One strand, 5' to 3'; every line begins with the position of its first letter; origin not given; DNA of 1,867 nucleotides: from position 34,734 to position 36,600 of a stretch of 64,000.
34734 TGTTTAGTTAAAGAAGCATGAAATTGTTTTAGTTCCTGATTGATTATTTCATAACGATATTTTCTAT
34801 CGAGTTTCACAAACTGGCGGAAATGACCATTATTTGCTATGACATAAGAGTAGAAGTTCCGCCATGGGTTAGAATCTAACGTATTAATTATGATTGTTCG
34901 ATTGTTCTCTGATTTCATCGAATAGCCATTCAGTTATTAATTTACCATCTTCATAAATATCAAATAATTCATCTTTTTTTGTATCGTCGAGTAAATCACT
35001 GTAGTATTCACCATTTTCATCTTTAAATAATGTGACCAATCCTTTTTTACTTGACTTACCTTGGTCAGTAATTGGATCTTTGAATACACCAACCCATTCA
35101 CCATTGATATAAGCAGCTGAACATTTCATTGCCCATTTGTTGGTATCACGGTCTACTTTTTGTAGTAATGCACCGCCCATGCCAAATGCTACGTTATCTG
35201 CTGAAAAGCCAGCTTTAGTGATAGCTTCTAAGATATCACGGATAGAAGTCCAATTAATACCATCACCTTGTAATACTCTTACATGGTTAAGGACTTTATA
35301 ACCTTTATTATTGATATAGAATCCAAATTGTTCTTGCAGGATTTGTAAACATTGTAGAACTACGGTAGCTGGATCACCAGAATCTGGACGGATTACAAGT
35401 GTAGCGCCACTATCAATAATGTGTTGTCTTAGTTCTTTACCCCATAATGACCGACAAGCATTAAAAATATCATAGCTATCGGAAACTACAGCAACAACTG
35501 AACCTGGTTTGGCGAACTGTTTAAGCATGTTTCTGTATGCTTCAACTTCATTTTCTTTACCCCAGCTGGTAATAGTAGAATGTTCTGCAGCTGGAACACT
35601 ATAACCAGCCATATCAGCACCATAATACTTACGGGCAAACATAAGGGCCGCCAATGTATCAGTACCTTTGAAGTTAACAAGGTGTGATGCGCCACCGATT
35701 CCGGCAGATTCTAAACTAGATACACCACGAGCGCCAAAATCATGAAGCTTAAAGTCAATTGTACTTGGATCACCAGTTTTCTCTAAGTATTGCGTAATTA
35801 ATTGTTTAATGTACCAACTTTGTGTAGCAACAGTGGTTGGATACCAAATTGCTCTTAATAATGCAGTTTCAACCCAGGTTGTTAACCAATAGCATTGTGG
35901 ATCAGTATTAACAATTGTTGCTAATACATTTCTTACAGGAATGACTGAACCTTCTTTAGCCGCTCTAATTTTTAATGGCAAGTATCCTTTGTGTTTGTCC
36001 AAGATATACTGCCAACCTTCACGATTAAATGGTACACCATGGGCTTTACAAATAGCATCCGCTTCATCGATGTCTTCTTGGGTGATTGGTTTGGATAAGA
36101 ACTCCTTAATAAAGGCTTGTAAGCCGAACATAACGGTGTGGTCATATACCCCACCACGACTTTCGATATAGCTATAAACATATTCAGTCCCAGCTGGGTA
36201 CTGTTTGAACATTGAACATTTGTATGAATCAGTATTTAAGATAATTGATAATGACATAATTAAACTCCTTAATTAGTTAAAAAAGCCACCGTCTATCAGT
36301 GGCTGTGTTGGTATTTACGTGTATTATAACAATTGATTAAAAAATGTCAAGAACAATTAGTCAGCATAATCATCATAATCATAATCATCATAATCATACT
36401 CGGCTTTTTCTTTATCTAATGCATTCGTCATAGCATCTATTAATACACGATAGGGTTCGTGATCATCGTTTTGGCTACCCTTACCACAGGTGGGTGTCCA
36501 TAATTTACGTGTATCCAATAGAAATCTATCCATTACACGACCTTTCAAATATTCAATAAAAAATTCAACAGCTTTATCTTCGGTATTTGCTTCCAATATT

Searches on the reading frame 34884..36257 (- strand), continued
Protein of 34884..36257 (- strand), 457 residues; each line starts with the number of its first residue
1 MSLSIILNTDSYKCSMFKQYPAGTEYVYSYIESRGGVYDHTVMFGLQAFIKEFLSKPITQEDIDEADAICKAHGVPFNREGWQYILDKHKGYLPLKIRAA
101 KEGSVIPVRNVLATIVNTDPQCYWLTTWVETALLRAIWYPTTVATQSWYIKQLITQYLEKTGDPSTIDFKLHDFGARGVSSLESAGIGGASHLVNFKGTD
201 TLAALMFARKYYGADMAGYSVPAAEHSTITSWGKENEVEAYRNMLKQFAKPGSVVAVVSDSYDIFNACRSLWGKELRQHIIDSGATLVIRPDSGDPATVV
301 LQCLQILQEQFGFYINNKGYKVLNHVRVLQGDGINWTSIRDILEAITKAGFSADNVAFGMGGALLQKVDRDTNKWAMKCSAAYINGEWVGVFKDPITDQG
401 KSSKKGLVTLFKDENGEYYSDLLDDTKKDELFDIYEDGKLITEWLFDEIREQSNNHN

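Call 50: find_encoding_contigs(protein=P0021, flank=10000, max_places=1)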
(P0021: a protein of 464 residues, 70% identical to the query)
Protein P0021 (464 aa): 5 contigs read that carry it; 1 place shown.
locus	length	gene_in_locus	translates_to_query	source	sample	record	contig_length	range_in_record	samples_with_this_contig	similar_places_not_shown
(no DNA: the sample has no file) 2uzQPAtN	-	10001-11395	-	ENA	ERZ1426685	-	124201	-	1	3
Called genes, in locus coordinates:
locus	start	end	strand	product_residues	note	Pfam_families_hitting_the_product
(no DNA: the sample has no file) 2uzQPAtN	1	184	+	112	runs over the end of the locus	-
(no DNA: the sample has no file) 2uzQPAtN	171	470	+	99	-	-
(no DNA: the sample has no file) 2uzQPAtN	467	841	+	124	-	-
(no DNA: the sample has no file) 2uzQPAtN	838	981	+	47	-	-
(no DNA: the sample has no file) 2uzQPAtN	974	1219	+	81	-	-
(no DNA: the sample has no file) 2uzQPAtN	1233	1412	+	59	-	-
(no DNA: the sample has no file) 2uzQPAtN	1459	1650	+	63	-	-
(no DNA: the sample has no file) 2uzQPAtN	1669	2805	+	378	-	PF09511:RNA_lig_T4_1, PF20819:T4_Rnl1_C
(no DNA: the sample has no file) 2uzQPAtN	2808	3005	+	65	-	-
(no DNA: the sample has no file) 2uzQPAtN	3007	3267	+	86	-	-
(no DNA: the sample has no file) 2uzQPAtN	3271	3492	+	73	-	-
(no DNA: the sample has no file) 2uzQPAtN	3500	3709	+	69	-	-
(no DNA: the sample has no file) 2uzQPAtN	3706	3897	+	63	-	-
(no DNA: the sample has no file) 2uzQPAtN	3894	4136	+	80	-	-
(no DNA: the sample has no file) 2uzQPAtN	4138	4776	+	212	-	-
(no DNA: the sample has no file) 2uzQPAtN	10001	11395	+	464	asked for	PF18127:NAMPT_N, PF04095:NAPRTase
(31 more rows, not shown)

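Call 60: find_encoding_contigs(protein=P0007, flank=10000, max_places=1)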
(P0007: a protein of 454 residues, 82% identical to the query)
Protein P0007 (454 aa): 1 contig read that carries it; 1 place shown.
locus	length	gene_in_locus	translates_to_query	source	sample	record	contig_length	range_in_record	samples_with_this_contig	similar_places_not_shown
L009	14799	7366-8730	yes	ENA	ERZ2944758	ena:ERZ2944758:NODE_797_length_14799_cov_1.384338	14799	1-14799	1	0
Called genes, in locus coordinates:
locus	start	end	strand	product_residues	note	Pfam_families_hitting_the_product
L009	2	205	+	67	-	?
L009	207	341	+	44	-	-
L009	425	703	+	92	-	PF24229:Phage_TreK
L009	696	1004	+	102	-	-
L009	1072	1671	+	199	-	-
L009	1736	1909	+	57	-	-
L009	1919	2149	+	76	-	-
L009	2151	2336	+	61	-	-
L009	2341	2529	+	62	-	-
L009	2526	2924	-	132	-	PF02195:ParB_N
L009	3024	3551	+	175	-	-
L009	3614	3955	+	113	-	-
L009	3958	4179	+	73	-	-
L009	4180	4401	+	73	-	-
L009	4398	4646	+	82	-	-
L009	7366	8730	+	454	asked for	PF18127:NAMPT_N, PF04095:NAPRTase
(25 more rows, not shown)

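Call 61: find_encoding_contigs(protein=P0002, flank=10000, max_places=1)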
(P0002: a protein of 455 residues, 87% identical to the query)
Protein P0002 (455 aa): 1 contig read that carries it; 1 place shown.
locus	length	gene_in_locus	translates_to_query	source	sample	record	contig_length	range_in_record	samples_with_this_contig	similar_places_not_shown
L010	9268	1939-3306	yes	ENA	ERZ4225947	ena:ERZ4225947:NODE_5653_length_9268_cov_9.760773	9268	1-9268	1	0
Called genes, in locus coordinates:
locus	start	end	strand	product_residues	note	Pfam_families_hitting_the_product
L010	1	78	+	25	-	?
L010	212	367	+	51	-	-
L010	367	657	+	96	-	-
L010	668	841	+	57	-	-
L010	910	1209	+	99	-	-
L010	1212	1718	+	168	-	-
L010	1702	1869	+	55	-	-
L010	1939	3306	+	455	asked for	PF18127:NAMPT_N, PF04095:NAPRTase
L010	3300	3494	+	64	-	-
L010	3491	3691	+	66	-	-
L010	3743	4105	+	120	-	-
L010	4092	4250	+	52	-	-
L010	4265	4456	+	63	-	-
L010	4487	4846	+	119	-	-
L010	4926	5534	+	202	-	-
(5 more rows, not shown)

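Call 62: find_encoding_contigs(protein=P0015, flank=10000, max_places=1)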
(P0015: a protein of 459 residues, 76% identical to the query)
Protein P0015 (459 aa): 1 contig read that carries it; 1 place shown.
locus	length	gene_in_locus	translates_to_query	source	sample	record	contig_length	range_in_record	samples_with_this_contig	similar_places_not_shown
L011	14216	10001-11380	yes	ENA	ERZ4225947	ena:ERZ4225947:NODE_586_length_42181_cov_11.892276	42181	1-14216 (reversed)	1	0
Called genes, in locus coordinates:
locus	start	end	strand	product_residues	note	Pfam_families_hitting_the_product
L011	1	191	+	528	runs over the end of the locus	PF25062:ARM_TT21_N (weak), PF13424:TPR_12 (weak), PF13432:TPR_16 (weak), PF13414:TPR_11, PF00515:TPR_1, PF13414:TPR_11, PF00515:TPR_1, PF00515:TPR_1, +14 more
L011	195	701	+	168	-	PF08719:NADAR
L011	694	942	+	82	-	-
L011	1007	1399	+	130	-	-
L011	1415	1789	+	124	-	-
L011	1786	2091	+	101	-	-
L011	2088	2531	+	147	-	-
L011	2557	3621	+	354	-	PF05673:DUF815 (weak), PF14532:Sigma54_activ_2 (faint), PF00004:AAA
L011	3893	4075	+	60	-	-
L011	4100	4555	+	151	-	-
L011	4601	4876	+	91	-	-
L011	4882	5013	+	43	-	-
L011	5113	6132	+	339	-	PF01467:CTP_transf_like, PF00293:NUDIX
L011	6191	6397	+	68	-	-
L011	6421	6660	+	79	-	-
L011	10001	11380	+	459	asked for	PF18127:NAMPT_N, PF04095:NAPRTase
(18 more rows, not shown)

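Call 74: find_related_loci(query=window:34884-36257:-, collection=viral_contigs, flank=10000)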
Query window:34884-36257:- (457 aa) in viral_contigs; peptide patterns used: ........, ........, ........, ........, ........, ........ (x = any residue, [..] = any of these).
62 stretches matched a pattern; 30 encode a relative of the query (tblastn E <= 1e-3); 30 distinct loci.
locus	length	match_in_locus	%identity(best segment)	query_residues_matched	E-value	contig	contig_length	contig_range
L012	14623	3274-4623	61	1-450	0e+0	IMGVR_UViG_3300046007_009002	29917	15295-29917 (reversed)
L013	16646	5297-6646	61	1-450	0e+0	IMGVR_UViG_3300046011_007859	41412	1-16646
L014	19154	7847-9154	62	1-453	0e+0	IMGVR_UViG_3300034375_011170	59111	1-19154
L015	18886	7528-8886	59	4-454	0e+0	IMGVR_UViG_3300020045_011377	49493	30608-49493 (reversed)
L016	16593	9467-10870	55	1-456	6e-174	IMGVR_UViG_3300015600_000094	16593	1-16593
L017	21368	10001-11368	56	3-453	8e-174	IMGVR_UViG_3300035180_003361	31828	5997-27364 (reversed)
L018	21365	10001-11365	55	3-452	2e-169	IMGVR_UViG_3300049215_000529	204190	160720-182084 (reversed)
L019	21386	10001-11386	56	3-455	4e-169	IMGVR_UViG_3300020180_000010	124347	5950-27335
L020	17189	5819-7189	56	3-453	2e-168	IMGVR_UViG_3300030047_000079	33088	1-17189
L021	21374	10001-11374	56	1-453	7e-172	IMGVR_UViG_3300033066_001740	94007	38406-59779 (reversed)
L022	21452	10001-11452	51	4-453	1e-160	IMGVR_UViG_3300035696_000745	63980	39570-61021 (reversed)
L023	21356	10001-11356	65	1-450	0e+0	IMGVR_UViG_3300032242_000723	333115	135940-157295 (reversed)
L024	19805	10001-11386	50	1-453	7e-149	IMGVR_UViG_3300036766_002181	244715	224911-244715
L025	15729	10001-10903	65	1-301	4e-137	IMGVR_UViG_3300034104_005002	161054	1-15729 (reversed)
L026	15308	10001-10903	65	1-301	4e-137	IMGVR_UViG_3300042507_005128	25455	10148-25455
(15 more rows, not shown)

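Call 83: search_protein_families(library=pfam, proteins=[L015:5293-6186:+, L016:5180-6124:+, L016:6422-6907:+, L016:7583-8176:+, L016:6112-6438:+, L016:7171-7521:+, L016:8208-9389:-], max_evalue=0.001)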
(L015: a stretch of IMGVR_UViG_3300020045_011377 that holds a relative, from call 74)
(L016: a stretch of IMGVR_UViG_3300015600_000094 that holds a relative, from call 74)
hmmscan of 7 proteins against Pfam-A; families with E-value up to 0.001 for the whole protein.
L015:5293-6186:+ (297 aa): 1 family
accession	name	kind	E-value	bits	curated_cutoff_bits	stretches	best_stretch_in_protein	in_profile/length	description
PF02445.21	NadA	-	1.1e-83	281.2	27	1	3-294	12-294/295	Quinolinate synthetase A protein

L016:5180-6124:+ (314 aa): 1 family
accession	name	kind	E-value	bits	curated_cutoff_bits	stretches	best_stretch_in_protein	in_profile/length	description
PF04055.27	Radical_SAM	-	3.7e-09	37.4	29.5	1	45-216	1-163/166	Radical SAM superfamily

L016:6422-6907:+ (161 aa): 0 families

L016:7583-8176:+ (197 aa): 0 families

L016:6112-6438:+ (108 aa): 0 families

L016:7171-7521:+ (116 aa): 0 families

L016:8208-9389:- (393 aa): 0 families

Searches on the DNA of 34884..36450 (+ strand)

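Call 6: search_dna_similar(query=window:34884-36257:+, collection=phages, mode=near, max_rows=25)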
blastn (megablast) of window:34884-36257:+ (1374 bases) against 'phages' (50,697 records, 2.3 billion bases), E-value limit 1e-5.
No match.

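Call 85: search_rna_families(sources=[L015, L016, L023], threshold=evalue, max_evalue=1)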
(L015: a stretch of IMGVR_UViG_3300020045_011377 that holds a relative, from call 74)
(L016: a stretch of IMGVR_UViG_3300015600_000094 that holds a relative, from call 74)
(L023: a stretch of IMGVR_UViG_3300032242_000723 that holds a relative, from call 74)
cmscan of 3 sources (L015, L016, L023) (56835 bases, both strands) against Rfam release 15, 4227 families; matches with E-value up to 1: 24.
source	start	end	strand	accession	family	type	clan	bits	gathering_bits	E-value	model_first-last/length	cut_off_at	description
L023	14520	14591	+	RF00005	tRNA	Gene; tRNA;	CL00001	69.8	29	3.1e-13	1-71/71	no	tRNA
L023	13664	13736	+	RF00005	tRNA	Gene; tRNA;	CL00001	68.2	29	8.8e-13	1-71/71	no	tRNA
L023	20762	20835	+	RF00005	tRNA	Gene; tRNA;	CL00001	65.8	29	3.9e-12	1-71/71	no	tRNA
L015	14585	14655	+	RF00005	tRNA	Gene; tRNA;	CL00001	62.9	29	2.4e-11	1-71/71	no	tRNA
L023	20881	20953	+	RF00005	tRNA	Gene; tRNA;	CL00001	57.8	29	6.3e-10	1-71/71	no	tRNA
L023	15680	15751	+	RF00005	tRNA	Gene; tRNA;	CL00001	56.2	29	1.8e-09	1-71/71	no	tRNA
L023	13825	13897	+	RF00005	tRNA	Gene; tRNA;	CL00001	55.2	29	3.3e-09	1-71/71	no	tRNA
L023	14085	14159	+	RF00005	tRNA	Gene; tRNA;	CL00001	54.9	29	3.9e-09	1-71/71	no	tRNA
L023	19071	19151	+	RF00005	tRNA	Gene; tRNA;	CL00001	54.3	29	5.9e-09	1-71/71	no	tRNA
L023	19976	20047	+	RF00005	tRNA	Gene; tRNA;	CL00001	54.3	29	5.9e-09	1-71/71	no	tRNA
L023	13748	13820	+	RF00005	tRNA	Gene; tRNA;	CL00001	53.8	29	8e-09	1-71/71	no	tRNA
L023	20673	20744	+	RF00005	tRNA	Gene; tRNA;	CL00001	52.9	29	1.4e-08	1-71/71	no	tRNA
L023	19387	19546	+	RF00005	tRNA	Gene; tRNA;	CL00001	52.8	29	1.5e-08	1-71/71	no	tRNA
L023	15768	15849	+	RF00005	tRNA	Gene; tRNA;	CL00001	48.4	29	2.4e-07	1-71/71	no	tRNA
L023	17647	17734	+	RF00005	tRNA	Gene; tRNA;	CL00001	47.3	29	5e-07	1-71/71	no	tRNA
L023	14998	15064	+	RF00005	tRNA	Gene; tRNA;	CL00001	44.6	29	2.7e-06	1-71/71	no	tRNA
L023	14520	14592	-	RF04354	Plastid-ycf2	Cis-reg;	-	32.4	65.7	0.0072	1-75/75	no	Plastid-ycf2 5UTR RNA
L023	19976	20048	-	RF04354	Plastid-ycf2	Cis-reg;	-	27.8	65.7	0.13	1-75/75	no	Plastid-ycf2 5UTR RNA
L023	14085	14160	-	RF04354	Plastid-ycf2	Cis-reg;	-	26.8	65.7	0.24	1-75/75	no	Plastid-ycf2 5UTR RNA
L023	20881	20954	-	RF04354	Plastid-ycf2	Cis-reg;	-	26.5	65.7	0.29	1-75/75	no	Plastid-ycf2 5UTR RNA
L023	3483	3558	-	RF03503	mir-547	Gene; miRNA;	-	25.9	90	0.19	1-78/78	no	mir-547 microRNA precursor family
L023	14998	15065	-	RF04354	Plastid-ycf2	Cis-reg;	-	25.3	65.7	0.62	1-75/75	no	Plastid-ycf2 5UTR RNA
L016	15004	15046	-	RF01919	mir-1419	Gene; miRNA;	-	25.1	62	0.56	24-66/87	no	mir-1419 microRNA precursor family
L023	20717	20787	+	RF02553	YrlA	Gene; sRNA;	-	24.6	69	0.6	28-81/114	no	Y RNA-like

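Call 86: search_rna_families(source=window, start=36150, end=36450, threshold=evalue, max_evalue=10)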
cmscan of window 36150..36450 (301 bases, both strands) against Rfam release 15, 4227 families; matches with E-value up to 10: 11.
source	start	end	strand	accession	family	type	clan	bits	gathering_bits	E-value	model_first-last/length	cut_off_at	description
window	36268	36384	-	RF01590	plasmodium_snoR14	Gene; snRNA; snoRNA; CD-box;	-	22.6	90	1.1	1-127/127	no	small nucleolar RNA snoR14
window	36335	36395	-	RF00338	snoR53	Gene; snRNA; snoRNA; CD-box;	CL00080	22.1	70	1.1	1-91/91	no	Small nucleolar RNA snR53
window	36276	36368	-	RF01859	Phe_leader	Cis-reg; leader;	-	20.9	55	0.28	1-125/125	no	Phenylalanine leader peptide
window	36342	36394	-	RF00270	SNORD61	Gene; snRNA; snoRNA; CD-box;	CL00067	19.9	43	1.4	1-72/72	no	Small nucleolar RNA SNORD61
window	36324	36399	-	RF01192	SNORD11B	Gene; snRNA; snoRNA; CD-box;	CL00103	16.9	50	2.9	1-87/87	no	Small nucleolar RNA SNORD11B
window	36283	36368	+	RF01089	PK-repBA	Cis-reg;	-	16.2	45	0.3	1-124/124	no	Pseudoknot of the regulatory region of the repBA gene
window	36255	36299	-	RF03084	DUF2815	Gene; sRNA;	-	15.7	41.2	2.7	1-62/62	no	DUF2815 RNA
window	36278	36319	-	RF01388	isrD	Gene; sRNA;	-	13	37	5.3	1-51/51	no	isrD Hfq binding RNA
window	36351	36395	-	RF00096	U8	Gene; snRNA; snoRNA; CD-box;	-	12.8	41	5.7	50-92/135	no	U8 small nucleolar RNA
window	36371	36422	-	RF01306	sR52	Gene; snRNA; snoRNA; CD-box;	-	12.2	50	3.4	1-60/60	no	Small nucleolar RNA sR52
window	36243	36301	-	RF00114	S15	Cis-reg; leader;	CL00121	10.6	39.5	5.4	7-75/117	no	Ribosomal S15 leader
